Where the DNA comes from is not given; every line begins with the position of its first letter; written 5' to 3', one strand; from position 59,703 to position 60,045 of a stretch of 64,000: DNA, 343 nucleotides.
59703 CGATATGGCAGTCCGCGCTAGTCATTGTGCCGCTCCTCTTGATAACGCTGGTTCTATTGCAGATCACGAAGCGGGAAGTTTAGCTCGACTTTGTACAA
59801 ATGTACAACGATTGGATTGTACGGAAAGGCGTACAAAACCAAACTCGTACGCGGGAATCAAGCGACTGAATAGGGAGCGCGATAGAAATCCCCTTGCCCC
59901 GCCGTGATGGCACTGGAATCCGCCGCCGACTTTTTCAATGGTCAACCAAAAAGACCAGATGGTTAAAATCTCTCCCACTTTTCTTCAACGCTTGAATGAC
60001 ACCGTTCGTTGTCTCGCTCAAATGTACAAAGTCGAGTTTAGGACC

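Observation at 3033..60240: Dispersed, modular (BOX-like) intergenic repeat family: leader + 1-5 degenerate ~36-nt GATC-bounded units + C-rich tail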

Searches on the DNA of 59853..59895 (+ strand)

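Call 38: build_rna_model(alignment_id=A1, structure=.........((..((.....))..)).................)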
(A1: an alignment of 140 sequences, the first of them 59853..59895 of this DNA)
Model R1 built from alignment A1 (140 sequences, 43 columns); structure: as given.
model positions 43; base pairs 4; branch points 0; effective number of sequences 33.09; information 1.276 bits per position. Calibrated on 0.2 Mb of random sequence (short: E-values are rough).
structure used (alignment columns):
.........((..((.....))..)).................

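Call 39: search_with_rna_model(model_id=R1, source=window, filters=off, max_evalue=10)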
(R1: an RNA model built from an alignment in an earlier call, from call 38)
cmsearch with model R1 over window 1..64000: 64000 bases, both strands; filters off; matches with E-value up to 10: 18.
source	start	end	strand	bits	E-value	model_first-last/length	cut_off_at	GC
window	59853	59895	+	63.8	2.5e-11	1-43/43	no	0.51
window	60136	60178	+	58.6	2.9e-10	1-43/43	no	0.42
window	53709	53751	+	56.4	8.5e-10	1-43/43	no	0.49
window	53757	53799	+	51.9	7.5e-09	1-43/43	no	0.53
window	31434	31476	+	45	2e-07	1-43/43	no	0.49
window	38138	38180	+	42.3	7.7e-07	1-43/43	no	0.47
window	37273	37315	+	35.9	1.6e-05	1-43/43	no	0.49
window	37431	37472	+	35.2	2.4e-05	1-43/43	no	0.55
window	18110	18152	-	34.5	3.3e-05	1-43/43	no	0.44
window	60082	60116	+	19.6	0.043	1-43/43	no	0.46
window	59556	59581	-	12.7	1.2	1-43/43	no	0.46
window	29404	29444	-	11.6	2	1-43/43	no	0.44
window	60117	60128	+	10.2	4.1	13-24/43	no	0.33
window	4179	4200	-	10.1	4.3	1-43/43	no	0.36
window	40381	40431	-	8.9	7.7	1-43/43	no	0.39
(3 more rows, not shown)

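Call 49: search_with_rna_model(model_id=R1, sources=[L115, L116, L117, L118, L119, L120, L121, L122, L123, L124, L125, L126, L127, L128, L129], max_evalue=0.01)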
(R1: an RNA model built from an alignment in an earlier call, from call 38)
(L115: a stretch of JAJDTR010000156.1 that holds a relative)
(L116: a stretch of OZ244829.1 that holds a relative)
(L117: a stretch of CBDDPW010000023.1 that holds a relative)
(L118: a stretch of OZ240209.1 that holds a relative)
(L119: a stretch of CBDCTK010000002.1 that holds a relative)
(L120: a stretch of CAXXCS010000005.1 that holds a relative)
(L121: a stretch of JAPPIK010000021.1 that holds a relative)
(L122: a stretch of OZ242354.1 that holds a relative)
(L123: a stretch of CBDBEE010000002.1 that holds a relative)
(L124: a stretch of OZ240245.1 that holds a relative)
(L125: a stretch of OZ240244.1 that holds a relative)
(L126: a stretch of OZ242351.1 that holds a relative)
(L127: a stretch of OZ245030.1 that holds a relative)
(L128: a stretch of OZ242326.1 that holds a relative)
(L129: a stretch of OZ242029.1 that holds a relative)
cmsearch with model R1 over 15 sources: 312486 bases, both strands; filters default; matches with E-value up to 0.01: 48.
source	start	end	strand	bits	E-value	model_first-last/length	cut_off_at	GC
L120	15515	15557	-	62.8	1.9e-10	1-43/43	no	0.49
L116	15328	15370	-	62.6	2.1e-10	1-43/43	no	0.49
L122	15806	15848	-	62.5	2.2e-10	1-43/43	no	0.44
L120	20234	20276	-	61.7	3.3e-10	1-43/43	no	0.53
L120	15176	15218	+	61.4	3.8e-10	1-43/43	no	0.42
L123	4101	4143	-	61.3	3.9e-10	1-43/43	no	0.53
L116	1537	1579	-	60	7.3e-10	1-43/43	no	0.49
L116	3035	3077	-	59.1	1.1e-09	1-43/43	no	0.44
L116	4140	4182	-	58.1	1.9e-09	1-43/43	no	0.51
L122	16032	16074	-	57.7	2.2e-09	1-43/43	no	0.44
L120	9617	9659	-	56.5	4e-09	1-43/43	no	0.51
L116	13925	13967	-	55.9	5.4e-09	1-43/43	no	0.47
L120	15066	15108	+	53.4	1.7e-08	1-43/43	no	0.47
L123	18814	18856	+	52.6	2.6e-08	1-43/43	no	0.51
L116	15705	15747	-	51.9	3.6e-08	1-43/43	no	0.47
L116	15244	15286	-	51.7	4e-08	1-43/43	no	0.49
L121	9158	9200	-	48.8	1.6e-07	1-43/43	no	0.56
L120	12864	12906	-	48.6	1.8e-07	1-43/43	no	0.47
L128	3741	3783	+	47.9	2.5e-07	1-43/43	no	0.51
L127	7344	7386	+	46.9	4.1e-07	1-43/43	no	0.49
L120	3682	3724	+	45.2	9.1e-07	1-43/43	no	0.47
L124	19451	19493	-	45.2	9.3e-07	1-43/43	no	0.44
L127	19220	19262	-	45.2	9.3e-07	1-43/43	no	0.44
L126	4502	4544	-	45.1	9.8e-07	1-43/43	no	0.47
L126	4624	4666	-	45.1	9.8e-07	1-43/43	no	0.47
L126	4746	4788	-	45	1e-06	1-43/43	no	0.44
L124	7382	7424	-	43.9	1.7e-06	1-43/43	no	0.44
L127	5787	5826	+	43.5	2.1e-06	1-43/43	no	0.47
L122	15714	15756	-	42.8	2.9e-06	1-43/43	no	0.44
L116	3340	3382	-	42.6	3.2e-06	1-43/43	no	0.49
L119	18815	18850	-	40.7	8.2e-06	8-43/43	no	0.5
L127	19179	19218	+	39.2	1.6e-05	1-43/43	no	0.47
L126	15406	15448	+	39.1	1.7e-05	1-43/43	no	0.44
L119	18851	18882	-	39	1.8e-05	1-43/43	no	0.59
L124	19410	19449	+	38.3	2.6e-05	1-43/43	no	0.5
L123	4477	4519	+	37.8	3.2e-05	1-43/43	no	0.47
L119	4963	5005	-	36.7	5.5e-05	1-43/43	no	0.51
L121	8749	8795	-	35.7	9.2e-05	1-43/43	no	0.45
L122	11047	11089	+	35.2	0.00011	1-43/43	no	0.47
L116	4074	4109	-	33.5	0.00026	8-43/43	no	0.53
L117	2980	3022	-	33.1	0.00032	1-43/43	no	0.51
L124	7318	7357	+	31.7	0.00063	1-43/43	no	0.47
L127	5890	5924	-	26.9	0.0063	1-43/43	no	0.4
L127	7411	7450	-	26.6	0.0071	1-43/43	no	0.52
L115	1271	1313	-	26.5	0.0075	1-43/43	no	0.51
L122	15872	15912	-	26.4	0.008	1-43/43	no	0.51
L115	1356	1398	-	26.3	0.0084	1-43/43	no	0.42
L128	9659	9701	-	26.2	0.0087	1-43/43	no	0.44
